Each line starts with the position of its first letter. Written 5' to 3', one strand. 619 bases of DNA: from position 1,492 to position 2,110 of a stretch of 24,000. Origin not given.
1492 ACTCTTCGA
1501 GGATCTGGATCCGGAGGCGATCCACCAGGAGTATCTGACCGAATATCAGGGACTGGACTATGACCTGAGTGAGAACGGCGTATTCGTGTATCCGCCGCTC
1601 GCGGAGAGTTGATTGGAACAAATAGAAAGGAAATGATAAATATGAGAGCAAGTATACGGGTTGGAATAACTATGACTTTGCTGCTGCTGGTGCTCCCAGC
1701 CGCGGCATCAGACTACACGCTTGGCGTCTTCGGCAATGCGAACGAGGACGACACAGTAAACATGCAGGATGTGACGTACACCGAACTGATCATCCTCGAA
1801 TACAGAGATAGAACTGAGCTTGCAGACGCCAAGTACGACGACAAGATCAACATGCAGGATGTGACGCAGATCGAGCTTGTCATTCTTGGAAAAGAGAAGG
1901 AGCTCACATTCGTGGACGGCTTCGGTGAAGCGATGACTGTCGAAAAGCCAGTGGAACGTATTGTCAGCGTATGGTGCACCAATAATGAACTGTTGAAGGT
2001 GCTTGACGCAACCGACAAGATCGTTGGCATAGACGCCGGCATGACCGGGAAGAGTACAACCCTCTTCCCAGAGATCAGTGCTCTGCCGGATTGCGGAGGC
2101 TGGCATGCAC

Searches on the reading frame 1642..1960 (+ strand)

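Call 29: search_protein_families(library=pfam, proteins=[window:1642-1960:+], max_evalue=10)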
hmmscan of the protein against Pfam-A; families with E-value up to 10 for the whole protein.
window:1642-1960:+ (106 aa): 1 family
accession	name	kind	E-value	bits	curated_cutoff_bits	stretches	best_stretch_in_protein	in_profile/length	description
PF16390.11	DUF4999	-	0.2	12.3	25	1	26-59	17-50/76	Domain of unknown function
